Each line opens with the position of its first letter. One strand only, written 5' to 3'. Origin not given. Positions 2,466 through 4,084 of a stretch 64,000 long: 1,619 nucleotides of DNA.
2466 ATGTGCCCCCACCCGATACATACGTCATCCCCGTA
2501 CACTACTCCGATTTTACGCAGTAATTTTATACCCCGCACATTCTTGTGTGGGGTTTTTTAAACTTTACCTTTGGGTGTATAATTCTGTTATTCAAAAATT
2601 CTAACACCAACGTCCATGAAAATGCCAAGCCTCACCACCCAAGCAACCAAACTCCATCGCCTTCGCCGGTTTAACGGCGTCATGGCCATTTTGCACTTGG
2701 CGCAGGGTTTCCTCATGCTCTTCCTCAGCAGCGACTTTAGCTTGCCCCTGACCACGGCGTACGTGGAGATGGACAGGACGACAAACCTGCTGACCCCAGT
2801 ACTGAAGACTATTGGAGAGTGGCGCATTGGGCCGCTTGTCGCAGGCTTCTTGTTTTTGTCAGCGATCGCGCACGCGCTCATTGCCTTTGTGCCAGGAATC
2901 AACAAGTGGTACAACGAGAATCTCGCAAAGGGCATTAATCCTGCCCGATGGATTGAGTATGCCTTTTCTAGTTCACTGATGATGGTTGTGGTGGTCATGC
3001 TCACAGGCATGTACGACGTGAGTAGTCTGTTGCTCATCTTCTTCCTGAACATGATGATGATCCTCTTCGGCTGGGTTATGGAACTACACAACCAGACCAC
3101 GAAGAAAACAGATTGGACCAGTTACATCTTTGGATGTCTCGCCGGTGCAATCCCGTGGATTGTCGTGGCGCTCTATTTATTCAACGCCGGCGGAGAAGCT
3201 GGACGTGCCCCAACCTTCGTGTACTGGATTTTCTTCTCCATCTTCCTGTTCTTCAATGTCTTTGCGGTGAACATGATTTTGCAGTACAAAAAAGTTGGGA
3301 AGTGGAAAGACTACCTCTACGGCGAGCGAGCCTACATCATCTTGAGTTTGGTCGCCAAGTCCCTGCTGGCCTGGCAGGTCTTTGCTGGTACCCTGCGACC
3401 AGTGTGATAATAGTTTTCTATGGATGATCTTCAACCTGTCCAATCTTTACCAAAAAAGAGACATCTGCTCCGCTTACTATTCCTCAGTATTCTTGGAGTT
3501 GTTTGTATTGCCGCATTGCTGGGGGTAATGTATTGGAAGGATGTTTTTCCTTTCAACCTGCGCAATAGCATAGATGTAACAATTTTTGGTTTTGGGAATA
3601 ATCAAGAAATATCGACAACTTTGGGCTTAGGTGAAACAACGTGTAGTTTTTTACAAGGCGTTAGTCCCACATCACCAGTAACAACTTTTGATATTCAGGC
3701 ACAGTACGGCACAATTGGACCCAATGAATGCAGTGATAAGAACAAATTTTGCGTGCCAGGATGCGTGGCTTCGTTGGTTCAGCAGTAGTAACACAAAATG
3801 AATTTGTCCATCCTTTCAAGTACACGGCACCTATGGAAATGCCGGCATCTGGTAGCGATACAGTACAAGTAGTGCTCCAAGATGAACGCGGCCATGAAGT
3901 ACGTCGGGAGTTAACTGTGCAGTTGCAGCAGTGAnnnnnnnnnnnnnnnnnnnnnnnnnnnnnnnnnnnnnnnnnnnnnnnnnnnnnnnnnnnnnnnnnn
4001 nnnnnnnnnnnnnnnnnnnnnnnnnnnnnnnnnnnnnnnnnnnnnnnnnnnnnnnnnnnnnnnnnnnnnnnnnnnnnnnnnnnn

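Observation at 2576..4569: Heliorhodopsin heading a compact three-gene unit with a membrane protein and a P-loop kinase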

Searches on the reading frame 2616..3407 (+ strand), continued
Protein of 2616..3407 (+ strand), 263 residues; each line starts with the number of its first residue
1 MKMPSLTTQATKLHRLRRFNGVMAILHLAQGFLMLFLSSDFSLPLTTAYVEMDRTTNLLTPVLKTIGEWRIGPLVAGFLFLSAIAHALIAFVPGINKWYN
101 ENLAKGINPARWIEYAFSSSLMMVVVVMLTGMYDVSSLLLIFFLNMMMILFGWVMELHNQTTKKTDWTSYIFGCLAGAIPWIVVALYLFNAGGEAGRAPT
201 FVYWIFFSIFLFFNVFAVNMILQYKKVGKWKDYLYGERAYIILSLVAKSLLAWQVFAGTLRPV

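Call 44: find_homologous_proteins(query=window:2616-3407:+, max_evalue=1e-60)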
Query window:2616-3407:+ (263 aa): 6807 proteins with E <= 1e-60 among 8000 candidates; the best 120 are listed.
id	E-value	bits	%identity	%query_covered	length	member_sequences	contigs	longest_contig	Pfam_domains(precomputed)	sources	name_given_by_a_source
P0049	1.3e-169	580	100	100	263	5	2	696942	PF18761.8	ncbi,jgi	ncbi:MAG: heliorhodopsin HeR [Patescibacteria group bacterium]|jgi:hypothetical protein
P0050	3.9e-132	458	77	99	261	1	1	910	PF18761.8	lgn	-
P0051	1.7e-131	455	78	100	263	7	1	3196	PF18761.8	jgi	-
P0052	1.1e-130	453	77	99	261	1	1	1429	PF18761.8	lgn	-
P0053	4.3e-128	444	75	100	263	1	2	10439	PF18761.8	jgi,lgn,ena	jgi:hypothetical protein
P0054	3.2e-126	438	75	98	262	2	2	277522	PF18761.8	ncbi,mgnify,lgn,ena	ncbi:MAG: heliorhodopsin HeR [Patescibacteria group bacterium]|mgnify:CR=1 FL=1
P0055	8.6e-126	437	75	99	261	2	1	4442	PF18761.8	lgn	-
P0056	2.2e-125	435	73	100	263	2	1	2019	PF18761.8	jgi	-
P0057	1.2e-124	433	73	99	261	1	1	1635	PF18761.8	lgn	-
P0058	1.4e-124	433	75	100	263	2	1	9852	PF18761.8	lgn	-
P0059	2.1e-124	432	74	100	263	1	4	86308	PF18761.8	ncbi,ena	-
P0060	1.0e-123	430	74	99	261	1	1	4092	PF18761.8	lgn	-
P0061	6.9e-123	427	74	99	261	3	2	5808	PF18761.8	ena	-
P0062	1.1e-122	427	74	99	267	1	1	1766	PF18761.8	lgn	-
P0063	1.2e-122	427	71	100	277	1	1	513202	PF18761.8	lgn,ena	-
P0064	1.1e-121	423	76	98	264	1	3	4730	PF18761.8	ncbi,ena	-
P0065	2.1e-121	422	79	92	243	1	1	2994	PF18761.8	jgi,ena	-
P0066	3.1e-121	422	71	100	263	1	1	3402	PF18761.8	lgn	-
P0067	9.5e-120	417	73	99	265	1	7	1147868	PF18761.8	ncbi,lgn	ncbi:MAG: heliorhodopsin HeR [Patescibacteria group bacterium]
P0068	3.6e-119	415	72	98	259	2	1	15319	PF18761.8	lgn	-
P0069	4.7e-119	415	72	98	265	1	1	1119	PF18761.8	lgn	-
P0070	7.6e-119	414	70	99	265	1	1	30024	PF18761.8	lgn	-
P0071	1.2e-118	413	69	100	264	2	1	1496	PF18761.8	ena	-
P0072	1.4e-117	410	72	96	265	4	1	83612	PF18761.8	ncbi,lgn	-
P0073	2.2e-117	409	73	96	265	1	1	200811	PF18761.8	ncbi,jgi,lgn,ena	ncbi:MAG: heliorhodopsin HeR [Patescibacteria group bacterium]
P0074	2.9e-117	409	72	97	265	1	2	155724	PF18761.8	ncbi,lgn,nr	ncbi:MAG: heliorhodopsin HeR [Patescibacteria group bacterium]|nr:heliorhodopsin HeR [Patescibacteri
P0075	1.3e-116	407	73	96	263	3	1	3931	PF18761.8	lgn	-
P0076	3.7e-116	405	74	96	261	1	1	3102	PF18761.8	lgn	-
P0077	3.8e-116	405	71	96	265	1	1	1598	PF18761.8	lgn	-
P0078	4.1e-116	405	72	99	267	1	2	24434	PF18761.8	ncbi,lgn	-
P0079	7.5e-116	404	70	98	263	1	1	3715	PF18761.8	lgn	-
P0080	8.4e-116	404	70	97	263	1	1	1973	PF18761.8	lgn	-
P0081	2.0e-115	403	72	97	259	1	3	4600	PF18761.8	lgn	-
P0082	2.7e-115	402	73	97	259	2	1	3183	PF18761.8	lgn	-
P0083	4.8e-115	402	72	97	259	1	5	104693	PF18761.8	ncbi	ncbi:MAG: heliorhodopsin HeR [Thermoleophilia bacterium]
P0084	5.0e-115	402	70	99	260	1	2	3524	PF18761.8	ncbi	-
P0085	7.7e-115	401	71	98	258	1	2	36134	PF18761.8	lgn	-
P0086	8.1e-115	401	69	100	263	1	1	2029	PF18761.8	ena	-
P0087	1.3e-114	400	71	98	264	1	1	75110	PF18761.8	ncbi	-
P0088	1.5e-114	400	73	96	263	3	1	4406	PF18761.8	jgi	jgi:hypothetical protein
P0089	3.5e-114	399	71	97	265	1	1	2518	PF18761.8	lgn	-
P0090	5.2e-114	398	69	99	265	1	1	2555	PF18761.8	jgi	-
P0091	5.9e-114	398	74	95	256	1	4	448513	PF18761.8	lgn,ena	-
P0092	6.9e-114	398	69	100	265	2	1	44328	PF18761.8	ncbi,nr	ncbi:MAG: heliorhodopsin HeR [Patescibacteria group bacterium]|nr:heliorhodopsin HeR [Patescibacteri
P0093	9.9e-114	397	70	97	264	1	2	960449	PF18761.8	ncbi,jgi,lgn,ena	ncbi:MAG: heliorhodopsin HeR [Patescibacteria group bacterium]|jgi:hypothetical protein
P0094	1.4e-113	397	72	97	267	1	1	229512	PF18761.8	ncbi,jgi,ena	ncbi:MAG: heliorhodopsin HeR [Patescibacteria group bacterium]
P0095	1.4e-113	397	70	97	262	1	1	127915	PF18761.8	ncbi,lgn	-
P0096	1.5e-113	397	70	97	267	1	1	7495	PF18761.8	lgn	-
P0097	1.7e-113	397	73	96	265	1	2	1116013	PF18761.8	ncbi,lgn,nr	ncbi:MAG: heliorhodopsin HeR [Candidatus Kerfeldbacteria bacterium]|nr:heliorhodopsin HeR [Candidatu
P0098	3.0e-113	396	70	99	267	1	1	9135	PF18761.8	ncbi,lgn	-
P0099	3.4e-113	395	70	97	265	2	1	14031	PF18761.8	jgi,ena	-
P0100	4.0e-113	395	69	100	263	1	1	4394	PF18761.8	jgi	jgi:hypothetical protein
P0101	6.5e-113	395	72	97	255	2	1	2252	PF18761.8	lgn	-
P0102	7.0e-113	394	72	95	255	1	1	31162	PF18761.8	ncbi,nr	ncbi:MAG: heliorhodopsin HeR [Candidatus Kerfeldbacteria bacterium]|nr:heliorhodopsin HeR [Candidatu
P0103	8.4e-113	394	73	96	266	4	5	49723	PF18761.8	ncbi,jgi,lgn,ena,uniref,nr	ncbi:MAG: hypothetical protein COY66_06870 [Candidatus Kerfeldbacteria bacterium CG_4_10_14_0_8_um_f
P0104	9.5e-113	394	69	96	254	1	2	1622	PF18761.8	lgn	-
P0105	1.4e-112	394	69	100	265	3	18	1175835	PF18761.8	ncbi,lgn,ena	-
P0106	1.5e-112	393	73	97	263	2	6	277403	PF18761.8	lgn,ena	-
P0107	1.5e-112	393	70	96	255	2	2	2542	PF18761.8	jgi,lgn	-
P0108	4.2e-112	392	69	96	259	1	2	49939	PF18761.8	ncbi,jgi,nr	ncbi:hypothetical protein C4546_02340 [Candidatus Parcubacteria bacterium]|jgi:hypothetical protein|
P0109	4.2e-112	392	70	96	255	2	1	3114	PF18761.8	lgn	-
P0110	5.7e-112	391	71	98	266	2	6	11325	PF18761.8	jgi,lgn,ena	-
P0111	6.0e-112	391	71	97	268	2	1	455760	PF18761.8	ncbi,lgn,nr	ncbi:MAG: heliorhodopsin HeR [Patescibacteria group bacterium]|nr:heliorhodopsin HeR [Patescibacteri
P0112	8.3e-112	391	69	98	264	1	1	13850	PF18761.8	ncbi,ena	-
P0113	9.8e-112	391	70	99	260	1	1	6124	PF18761.8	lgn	-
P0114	1.0e-111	391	70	98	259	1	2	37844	PF18761.8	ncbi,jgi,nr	ncbi:MAG: hypothetical protein C4534_05170 [Gaiellales bacterium]|nr:MAG: hypothetical protein C4534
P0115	1.3e-111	390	70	99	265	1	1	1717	PF18761.8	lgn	-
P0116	1.6e-111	390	70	96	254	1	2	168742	PF18761.8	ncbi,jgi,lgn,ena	ncbi:MAG: heliorhodopsin HeR [Patescibacteria group bacterium]|jgi:hypothetical protein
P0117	1.9e-111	390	68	99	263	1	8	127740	PF18761.8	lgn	-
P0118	2.1e-111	390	69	97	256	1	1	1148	PF18761.8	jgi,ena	-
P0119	2.7e-111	389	67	96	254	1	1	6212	PF18761.8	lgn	-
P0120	2.7e-111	389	69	97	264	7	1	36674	PF18761.8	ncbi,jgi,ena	ncbi:MAG: heliorhodopsin HeR [Patescibacteria group bacterium]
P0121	3.6e-111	389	68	99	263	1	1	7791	PF18761.8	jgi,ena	-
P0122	3.7e-111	389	73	95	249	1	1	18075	PF18761.8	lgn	-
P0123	5.4e-111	388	69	96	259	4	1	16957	PF18761.8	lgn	-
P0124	5.7e-111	388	71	94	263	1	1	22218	PF18761.8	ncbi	-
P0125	7.3e-111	388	68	100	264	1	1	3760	PF18761.8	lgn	-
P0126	1.1e-110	387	69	96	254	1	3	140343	PF18761.8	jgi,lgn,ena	-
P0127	1.1e-110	387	69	97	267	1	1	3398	PF18761.8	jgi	jgi:hypothetical protein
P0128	1.5e-110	387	70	99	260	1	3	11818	PF18761.8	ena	-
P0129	1.8e-110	387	68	96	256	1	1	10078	PF18761.8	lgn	-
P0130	1.9e-110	387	71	96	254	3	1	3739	PF18761.8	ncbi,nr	ncbi:heliorhodopsin HeR [Patescibacteria group bacterium]|nr:heliorhodopsin HeR [Patescibacteria gro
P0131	2.0e-110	386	70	98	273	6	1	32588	PF18761.8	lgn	-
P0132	2.4e-110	386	69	96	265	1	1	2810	PF18761.8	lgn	-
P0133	2.5e-110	386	71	95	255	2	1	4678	PF18761.8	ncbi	-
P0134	3.0e-110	386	68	97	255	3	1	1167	PF18761.8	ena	-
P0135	3.4e-110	386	67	97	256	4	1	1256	PF18761.8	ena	-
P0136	3.7e-110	386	70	98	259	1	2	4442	PF18761.8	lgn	-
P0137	4.0e-110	385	66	98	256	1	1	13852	PF18761.8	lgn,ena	-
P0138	4.3e-110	385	68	96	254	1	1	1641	PF18761.8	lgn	-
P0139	4.3e-110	385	70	100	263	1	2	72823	PF18761.8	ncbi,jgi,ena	ncbi:MAG: heliorhodopsin HeR [Patescibacteria group bacterium]|jgi:hypothetical protein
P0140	4.6e-110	385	68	100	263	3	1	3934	PF18761.8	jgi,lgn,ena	-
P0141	6.1e-110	385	69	98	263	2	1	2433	PF18761.8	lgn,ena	-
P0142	6.2e-110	385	68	96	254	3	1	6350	PF18761.8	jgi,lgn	jgi:hypothetical protein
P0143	7.1e-110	385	68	96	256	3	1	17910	PF18761.8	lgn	-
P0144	9.2e-110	384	67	98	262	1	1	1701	PF18761.8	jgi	jgi:hypothetical protein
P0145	9.7e-110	384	71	96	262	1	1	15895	PF18761.8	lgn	-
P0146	1.1e-109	384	69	94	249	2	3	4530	PF18761.8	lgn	-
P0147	1.2e-109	384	69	97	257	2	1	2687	PF18761.8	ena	-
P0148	1.3e-109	384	69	96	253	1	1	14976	PF18761.8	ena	-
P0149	1.7e-109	383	66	99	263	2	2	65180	PF18761.8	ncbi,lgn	ncbi:MAG: heliorhodopsin HeR [bacterium]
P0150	1.7e-109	383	69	97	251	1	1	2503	PF18761.8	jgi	jgi:hypothetical protein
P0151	1.8e-109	383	67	97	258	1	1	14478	PF18761.8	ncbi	-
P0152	1.8e-109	383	70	97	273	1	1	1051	PF18761.8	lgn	-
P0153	2.0e-109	383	67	96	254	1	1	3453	PF18761.8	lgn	-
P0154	2.3e-109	383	68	97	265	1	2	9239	PF18761.8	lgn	-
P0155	2.4e-109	383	69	96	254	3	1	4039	PF18761.8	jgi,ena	-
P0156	2.6e-109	383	69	96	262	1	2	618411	PF18761.8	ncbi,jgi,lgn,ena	ncbi:MAG: heliorhodopsin HeR [Patescibacteria group bacterium]|jgi:hypothetical protein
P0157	2.8e-109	383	67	99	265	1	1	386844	PF18761.8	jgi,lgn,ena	-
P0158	3.0e-109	383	67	96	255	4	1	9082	PF18761.8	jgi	jgi:hypothetical protein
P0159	3.1e-109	383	68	97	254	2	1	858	PF18761.8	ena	-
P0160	3.3e-109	382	67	96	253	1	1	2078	PF18761.8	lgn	-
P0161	3.7e-109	382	68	96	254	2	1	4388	PF18761.8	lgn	-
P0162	3.7e-109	382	69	98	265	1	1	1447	PF18761.8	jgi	jgi:hypothetical protein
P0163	3.9e-109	382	69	97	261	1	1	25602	PF18761.8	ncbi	ncbi:MAG: heliorhodopsin HeR [bacterium]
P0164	4.3e-109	382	65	99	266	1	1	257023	PF18761.8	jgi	jgi:hypothetical protein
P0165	4.9e-109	382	67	96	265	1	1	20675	PF18761.8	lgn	-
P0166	6.2e-109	382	69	97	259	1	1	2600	PF18761.8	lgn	-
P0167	7.2e-109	381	67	99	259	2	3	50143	PF18761.8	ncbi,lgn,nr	ncbi:heliorhodopsin HeR [Patescibacteria group bacterium]|nr:heliorhodopsin HeR [Patescibacteria gro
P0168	7.7e-109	381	68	99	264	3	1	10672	PF18761.8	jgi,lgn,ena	-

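Call 45: find_encoding_contigs(protein=P0051, flank=4000, max_places=3)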
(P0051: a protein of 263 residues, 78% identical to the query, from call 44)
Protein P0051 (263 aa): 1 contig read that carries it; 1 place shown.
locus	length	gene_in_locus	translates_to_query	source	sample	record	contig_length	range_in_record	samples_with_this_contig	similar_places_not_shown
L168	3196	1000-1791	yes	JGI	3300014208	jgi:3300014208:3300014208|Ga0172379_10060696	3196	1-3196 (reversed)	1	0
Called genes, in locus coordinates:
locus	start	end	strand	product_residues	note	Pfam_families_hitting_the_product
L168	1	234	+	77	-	?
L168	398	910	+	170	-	PF27226:AF_1845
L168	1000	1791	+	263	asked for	PF18761:Heliorhodopsin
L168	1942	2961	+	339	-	PF01699:Na_Ca_ex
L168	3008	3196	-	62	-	?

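Call 46: find_encoding_contigs(protein=P0053, flank=4000, max_places=3)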
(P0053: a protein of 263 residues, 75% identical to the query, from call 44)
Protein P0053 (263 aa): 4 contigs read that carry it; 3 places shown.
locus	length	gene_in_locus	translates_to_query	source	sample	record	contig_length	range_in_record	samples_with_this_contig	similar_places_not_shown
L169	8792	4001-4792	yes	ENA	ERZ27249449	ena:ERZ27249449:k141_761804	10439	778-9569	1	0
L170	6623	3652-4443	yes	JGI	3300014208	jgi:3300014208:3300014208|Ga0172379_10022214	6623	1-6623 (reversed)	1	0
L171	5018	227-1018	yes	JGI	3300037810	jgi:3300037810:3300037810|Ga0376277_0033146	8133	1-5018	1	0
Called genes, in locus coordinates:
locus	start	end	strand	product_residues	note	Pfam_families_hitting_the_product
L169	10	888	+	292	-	PF00005:ABC_tran, PF13304:AAA_21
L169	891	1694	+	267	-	PF01061:ABC2_membrane, PF12679:ABC2_membrane_2, PF12730:ABC2_membrane_4, PF12698:ABC2_membrane_3, PF10920:DUF2705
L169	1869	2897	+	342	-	-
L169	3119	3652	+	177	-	PF27226:AF_1845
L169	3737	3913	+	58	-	-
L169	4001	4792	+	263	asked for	PF18761:Heliorhodopsin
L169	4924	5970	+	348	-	PF01699:Na_Ca_ex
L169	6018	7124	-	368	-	PF00149:Metallophos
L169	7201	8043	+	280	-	PF00173:Cyt-b5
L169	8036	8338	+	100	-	PF03929:PepSY_TM (weak)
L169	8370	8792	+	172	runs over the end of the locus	-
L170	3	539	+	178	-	?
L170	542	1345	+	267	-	PF01061:ABC2_membrane, PF12679:ABC2_membrane_2, PF12730:ABC2_membrane_4, PF12698:ABC2_membrane_3, PF10920:DUF2705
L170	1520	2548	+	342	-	-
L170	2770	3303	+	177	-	PF27226:AF_1845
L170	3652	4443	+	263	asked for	PF18761:Heliorhodopsin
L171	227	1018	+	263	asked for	PF18761:Heliorhodopsin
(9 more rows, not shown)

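Call 47: find_encoding_contigs(protein=P0058, flank=4000, max_places=3)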
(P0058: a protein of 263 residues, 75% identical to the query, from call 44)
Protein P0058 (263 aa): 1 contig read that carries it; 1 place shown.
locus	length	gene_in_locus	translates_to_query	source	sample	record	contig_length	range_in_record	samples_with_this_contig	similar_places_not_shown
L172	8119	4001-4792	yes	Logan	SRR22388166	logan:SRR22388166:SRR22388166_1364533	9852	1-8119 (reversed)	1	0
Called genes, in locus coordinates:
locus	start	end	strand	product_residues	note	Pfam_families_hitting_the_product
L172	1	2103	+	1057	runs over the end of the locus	PF00873:ACR_tran, PF03176:MMPL (weak)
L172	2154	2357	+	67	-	-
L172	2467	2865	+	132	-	PF07883:Cupin_2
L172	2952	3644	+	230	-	PF12483:GIDE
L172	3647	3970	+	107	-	-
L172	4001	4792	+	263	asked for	PF18761:Heliorhodopsin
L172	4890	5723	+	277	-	PF00173:Cyt-b5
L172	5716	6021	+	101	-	PF03929:PepSY_TM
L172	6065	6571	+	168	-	-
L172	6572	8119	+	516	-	?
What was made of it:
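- HeR relatives at 75-78% identity are followed by Na_Ca_ex or Cyt-b5 (calls 45-47).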

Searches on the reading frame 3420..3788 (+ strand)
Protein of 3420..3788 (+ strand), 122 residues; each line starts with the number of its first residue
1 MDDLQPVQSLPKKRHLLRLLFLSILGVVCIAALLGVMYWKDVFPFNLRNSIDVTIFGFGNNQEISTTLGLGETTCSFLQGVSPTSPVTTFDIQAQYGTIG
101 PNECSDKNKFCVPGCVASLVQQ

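Call 3: search_protein_families(library=pfam, proteins=[window:3420-3788:+], max_evalue=0.1)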
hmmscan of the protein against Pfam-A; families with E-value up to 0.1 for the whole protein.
window:3420-3788:+ (122 aa): 0 families

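Call 4: search_protein_families(library=ncbifam, proteins=[window:3420-3788:+], max_evalue=0.1)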
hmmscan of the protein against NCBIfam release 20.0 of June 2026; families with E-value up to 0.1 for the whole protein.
window:3420-3788:+ (122 aa): 1 family
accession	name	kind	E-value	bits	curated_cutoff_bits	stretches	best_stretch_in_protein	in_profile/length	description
NF053511.1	tRNA_U34_MnmM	equivalog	0.049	13.2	135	1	64-95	22-53/183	tRNA 5-(aminomethyl)-2-thiouridylate-methyltransferase MnmM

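Call 48: search_protein_representatives(protein=window:3420-3788:+)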
Query: 122 residues. Proteins with E-value up to 0.001 (for the whole library): 6; up to 1e-10: 1; up to 1e-30: 1. The best 6 are listed.
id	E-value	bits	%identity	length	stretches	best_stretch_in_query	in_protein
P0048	2.8e-77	272.7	100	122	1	1-122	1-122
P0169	9.5e-07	45.0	39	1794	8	35-64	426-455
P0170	5.1e-06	42.7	37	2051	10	35-78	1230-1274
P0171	8.3e-06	42.0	37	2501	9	35-63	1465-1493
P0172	2.4e-05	40.5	37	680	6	35-66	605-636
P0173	2.6e-04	37.2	38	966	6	35-63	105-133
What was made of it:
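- Tried and rejected: An exhaustive phmmer search with ORF2 gave only short repeat-like hits in giant proteins (call 48).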

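Call 57: search_protein_families(library=padloc, proteins=[window:3420-3788:+], max_evalue=0.01)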
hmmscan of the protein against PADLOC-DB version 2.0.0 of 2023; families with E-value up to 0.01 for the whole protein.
window:3420-3788:+ (122 aa): 0 families

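Call 58: search_protein_families(library=phrogs, proteins=[window:3420-3788:+], max_evalue=0.01)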
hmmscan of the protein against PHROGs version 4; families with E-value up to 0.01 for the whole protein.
window:3420-3788:+ (122 aa): 0 families

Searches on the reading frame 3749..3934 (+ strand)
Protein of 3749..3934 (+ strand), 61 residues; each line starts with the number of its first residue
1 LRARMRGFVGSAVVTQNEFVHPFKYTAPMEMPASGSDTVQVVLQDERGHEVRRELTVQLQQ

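Call 3: search_protein_families(library=pfam, proteins=[window:3749-3934:+], max_evalue=0.1)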
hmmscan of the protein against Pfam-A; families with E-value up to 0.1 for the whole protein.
window:3749-3934:+ (61 aa): 0 families

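Call 4: search_protein_families(library=ncbifam, proteins=[window:3749-3934:+], max_evalue=0.1)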
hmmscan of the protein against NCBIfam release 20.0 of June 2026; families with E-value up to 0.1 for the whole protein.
window:3749-3934:+ (61 aa): 0 families

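Call 57: search_protein_families(library=padloc, proteins=[window:3749-3934:+], max_evalue=0.01)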
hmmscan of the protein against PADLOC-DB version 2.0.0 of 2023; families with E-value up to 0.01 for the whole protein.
window:3749-3934:+ (61 aa): 0 families

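Call 58: search_protein_families(library=phrogs, proteins=[window:3749-3934:+], max_evalue=0.01)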
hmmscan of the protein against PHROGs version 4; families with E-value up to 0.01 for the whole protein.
window:3749-3934:+ (61 aa): 0 families
